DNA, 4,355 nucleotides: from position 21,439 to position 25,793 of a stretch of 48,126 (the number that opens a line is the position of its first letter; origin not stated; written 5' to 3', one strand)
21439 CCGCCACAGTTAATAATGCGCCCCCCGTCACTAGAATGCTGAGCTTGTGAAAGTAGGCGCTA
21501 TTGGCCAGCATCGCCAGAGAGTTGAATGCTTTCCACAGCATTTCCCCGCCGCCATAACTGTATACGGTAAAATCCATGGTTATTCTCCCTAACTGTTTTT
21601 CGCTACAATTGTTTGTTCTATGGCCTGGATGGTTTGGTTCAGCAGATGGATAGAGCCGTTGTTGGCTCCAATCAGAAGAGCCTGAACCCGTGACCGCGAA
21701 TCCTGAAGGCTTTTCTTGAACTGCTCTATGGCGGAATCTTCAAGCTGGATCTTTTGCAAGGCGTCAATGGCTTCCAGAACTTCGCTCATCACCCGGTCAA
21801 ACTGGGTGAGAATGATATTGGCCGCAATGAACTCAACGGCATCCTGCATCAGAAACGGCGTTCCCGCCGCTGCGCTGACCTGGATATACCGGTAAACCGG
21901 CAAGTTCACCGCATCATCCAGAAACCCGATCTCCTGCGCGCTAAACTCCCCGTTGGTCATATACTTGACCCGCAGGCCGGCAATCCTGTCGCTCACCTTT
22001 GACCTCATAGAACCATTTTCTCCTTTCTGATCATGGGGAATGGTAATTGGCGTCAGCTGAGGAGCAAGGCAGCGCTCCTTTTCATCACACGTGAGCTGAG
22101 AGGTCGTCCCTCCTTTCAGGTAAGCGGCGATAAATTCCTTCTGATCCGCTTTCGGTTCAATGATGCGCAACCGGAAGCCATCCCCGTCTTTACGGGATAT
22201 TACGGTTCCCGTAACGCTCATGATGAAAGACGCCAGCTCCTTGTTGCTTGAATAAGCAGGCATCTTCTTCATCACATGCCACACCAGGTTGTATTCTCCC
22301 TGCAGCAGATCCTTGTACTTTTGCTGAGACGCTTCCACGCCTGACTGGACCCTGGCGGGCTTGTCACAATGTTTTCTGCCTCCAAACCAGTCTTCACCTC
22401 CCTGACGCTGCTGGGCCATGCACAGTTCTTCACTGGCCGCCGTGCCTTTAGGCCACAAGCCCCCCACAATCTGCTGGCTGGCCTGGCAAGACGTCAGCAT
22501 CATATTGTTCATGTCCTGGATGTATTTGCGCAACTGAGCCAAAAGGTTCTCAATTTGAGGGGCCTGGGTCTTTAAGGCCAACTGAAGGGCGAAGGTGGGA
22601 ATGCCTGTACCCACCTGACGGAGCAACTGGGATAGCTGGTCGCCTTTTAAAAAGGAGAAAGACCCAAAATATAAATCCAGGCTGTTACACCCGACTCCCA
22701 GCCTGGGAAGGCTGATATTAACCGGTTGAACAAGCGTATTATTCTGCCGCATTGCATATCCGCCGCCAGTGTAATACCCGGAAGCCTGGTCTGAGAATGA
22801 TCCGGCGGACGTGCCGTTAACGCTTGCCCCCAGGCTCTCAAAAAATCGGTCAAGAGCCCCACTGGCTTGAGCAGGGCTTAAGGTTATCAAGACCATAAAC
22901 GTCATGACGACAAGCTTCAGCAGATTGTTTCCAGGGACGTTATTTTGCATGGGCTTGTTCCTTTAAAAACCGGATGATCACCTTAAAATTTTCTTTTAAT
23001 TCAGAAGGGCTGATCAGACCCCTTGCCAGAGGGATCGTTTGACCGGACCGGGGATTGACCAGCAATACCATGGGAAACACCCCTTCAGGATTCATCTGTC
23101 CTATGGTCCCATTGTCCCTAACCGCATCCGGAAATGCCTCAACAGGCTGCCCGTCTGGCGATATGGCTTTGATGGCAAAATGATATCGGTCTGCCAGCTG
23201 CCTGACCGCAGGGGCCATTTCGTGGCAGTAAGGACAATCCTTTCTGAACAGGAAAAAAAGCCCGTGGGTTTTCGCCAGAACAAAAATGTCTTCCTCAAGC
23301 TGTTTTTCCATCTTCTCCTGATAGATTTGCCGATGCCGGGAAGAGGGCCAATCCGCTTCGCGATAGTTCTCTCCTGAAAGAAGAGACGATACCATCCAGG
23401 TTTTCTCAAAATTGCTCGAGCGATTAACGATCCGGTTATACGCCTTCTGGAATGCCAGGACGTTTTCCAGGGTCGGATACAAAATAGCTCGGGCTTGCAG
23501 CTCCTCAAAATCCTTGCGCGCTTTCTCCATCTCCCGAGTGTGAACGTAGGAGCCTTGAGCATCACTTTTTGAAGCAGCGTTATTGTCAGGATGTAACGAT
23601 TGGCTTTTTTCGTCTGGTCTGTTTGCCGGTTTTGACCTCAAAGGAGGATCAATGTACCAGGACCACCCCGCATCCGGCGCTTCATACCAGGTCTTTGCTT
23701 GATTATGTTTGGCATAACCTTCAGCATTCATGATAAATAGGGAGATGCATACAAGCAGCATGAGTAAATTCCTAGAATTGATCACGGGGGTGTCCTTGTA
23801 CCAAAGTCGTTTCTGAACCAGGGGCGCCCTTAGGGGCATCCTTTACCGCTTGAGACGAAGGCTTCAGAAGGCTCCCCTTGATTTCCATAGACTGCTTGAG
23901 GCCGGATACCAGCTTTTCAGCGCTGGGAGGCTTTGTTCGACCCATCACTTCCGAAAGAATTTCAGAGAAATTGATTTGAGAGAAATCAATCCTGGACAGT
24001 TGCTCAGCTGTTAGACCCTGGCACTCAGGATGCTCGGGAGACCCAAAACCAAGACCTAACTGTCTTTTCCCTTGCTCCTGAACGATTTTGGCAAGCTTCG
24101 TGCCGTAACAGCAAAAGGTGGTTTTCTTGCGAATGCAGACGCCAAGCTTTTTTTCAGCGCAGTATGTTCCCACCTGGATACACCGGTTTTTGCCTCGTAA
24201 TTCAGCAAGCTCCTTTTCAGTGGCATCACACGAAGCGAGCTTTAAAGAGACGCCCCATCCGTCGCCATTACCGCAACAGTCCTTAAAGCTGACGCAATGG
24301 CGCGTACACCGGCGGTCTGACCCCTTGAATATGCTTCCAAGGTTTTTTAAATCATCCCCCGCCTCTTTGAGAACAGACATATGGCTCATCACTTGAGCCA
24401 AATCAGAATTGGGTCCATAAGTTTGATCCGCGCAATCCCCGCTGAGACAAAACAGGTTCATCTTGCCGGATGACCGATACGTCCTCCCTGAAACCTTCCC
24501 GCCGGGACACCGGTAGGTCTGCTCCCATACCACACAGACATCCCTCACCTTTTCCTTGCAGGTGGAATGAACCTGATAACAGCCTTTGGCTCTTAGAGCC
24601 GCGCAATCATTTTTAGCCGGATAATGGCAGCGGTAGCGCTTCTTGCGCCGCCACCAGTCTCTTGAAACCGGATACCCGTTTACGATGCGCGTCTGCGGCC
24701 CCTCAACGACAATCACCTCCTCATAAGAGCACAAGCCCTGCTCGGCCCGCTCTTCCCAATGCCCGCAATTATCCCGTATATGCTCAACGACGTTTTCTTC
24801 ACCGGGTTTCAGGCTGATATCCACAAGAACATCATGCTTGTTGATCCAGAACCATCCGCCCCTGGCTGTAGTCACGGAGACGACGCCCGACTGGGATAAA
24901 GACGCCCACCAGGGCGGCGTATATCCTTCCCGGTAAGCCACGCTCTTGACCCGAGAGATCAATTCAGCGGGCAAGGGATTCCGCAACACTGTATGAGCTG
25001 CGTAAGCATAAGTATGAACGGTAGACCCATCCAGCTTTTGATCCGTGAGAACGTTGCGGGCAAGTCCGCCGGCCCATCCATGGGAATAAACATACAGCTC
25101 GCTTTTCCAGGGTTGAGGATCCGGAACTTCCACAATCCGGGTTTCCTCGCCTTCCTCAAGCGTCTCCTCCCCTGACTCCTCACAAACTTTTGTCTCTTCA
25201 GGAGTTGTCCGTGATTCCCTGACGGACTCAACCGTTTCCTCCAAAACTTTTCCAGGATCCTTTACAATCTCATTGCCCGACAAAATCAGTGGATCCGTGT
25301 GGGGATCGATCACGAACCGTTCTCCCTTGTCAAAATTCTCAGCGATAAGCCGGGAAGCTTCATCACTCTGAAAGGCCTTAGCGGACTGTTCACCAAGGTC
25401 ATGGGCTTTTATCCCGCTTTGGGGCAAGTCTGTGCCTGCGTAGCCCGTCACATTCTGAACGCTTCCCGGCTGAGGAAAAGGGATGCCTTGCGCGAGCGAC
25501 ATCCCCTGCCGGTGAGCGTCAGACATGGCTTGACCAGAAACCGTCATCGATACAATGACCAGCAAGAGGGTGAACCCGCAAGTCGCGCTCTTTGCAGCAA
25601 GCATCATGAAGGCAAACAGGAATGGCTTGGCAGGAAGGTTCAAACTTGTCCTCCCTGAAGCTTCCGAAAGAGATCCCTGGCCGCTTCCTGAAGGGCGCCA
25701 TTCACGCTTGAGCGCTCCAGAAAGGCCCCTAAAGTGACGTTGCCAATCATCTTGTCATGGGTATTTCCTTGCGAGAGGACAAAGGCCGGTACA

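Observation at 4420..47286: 106-bp res-like inverted repeats bracket the whole 42.9-kb transfer/replication/partition block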

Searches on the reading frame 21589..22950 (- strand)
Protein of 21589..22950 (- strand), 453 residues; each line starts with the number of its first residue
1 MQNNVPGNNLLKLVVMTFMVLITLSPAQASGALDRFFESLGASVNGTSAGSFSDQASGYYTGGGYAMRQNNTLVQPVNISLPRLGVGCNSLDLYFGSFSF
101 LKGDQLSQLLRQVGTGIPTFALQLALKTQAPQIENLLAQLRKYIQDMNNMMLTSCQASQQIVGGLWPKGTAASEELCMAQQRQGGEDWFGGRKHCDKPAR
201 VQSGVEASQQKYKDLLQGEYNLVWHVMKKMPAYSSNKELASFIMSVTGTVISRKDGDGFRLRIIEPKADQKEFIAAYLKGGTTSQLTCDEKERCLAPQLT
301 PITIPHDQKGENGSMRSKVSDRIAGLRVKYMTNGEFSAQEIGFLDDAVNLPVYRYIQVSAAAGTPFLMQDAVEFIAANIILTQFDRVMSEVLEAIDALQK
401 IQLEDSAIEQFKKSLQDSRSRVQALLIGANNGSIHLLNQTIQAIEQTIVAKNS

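Call 41: search_protein_families(library=pfam, proteins=[window:21589-22950:-], max_evalue=0.00001)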
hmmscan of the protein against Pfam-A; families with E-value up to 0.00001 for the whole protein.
window:21589-22950:- (453 aa): 1 family
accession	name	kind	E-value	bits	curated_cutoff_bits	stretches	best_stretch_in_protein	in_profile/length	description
PF06122.16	TraH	-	1.2e-75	255.6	25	1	33-380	1-352/358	Conjugative relaxosome accessory transposon protein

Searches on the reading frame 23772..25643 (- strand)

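Call 41: search_protein_families(library=pfam, proteins=[window:23772-25643:-], max_evalue=0.00001)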
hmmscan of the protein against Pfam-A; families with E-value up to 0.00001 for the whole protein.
window:23772-25643:- (623 aa): 1 family
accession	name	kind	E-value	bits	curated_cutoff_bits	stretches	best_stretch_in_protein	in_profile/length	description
PF06986.16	F_T4SS_TraN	-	2e-69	234.3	23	1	305-545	1-240/240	F-type Type IV secretion system, TraN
